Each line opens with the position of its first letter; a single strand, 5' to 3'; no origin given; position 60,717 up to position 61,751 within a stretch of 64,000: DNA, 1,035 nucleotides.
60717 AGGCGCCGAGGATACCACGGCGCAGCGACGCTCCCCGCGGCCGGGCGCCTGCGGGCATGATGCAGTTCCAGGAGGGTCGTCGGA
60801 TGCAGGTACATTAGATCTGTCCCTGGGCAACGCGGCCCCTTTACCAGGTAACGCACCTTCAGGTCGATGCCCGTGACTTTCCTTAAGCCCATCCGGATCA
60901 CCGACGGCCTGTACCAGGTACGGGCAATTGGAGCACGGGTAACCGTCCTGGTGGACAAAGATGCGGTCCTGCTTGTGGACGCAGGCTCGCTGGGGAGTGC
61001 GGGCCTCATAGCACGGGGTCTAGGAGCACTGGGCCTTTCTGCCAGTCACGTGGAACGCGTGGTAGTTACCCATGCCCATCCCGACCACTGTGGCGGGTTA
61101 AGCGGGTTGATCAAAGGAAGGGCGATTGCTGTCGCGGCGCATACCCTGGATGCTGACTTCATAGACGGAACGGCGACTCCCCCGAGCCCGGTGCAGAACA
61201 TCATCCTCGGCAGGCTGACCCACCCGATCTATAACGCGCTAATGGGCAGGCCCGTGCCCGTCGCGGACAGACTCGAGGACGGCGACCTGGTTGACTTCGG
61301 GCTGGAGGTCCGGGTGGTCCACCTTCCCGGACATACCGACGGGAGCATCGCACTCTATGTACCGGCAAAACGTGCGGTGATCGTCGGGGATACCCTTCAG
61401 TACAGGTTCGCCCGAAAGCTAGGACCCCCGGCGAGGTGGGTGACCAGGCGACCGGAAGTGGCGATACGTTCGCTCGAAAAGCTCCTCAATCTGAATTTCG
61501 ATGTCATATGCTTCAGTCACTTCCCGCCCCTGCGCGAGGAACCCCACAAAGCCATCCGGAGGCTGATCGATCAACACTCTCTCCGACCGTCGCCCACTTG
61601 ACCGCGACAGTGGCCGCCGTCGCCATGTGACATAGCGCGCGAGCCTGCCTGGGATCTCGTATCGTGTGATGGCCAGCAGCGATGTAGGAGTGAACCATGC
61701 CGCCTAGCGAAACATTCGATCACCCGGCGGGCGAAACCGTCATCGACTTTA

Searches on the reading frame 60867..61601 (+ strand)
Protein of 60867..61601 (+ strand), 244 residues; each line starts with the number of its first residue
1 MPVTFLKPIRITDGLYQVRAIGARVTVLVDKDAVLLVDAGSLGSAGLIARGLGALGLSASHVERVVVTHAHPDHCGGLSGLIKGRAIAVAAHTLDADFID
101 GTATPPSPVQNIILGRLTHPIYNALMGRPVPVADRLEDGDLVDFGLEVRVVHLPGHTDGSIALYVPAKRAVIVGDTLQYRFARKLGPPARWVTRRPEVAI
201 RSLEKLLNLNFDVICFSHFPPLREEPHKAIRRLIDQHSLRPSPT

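Call 11: search_protein_families(library=pfam, proteins=[window:60867-61601:+], max_evalue=0.001)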
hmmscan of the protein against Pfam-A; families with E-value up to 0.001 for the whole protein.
window:60867-61601:+ (244 aa): 2 families
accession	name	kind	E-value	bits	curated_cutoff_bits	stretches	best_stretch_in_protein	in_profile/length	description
PF00753.33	Lactamase_B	-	1.1e-27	97.7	22.7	1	25-218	8-196/196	Metallo-beta-lactamase superfamily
PF12706.13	Lactamase_B_2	-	6.4e-05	23.1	27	1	58-90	27-61/200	Beta-lactamase superfamily domain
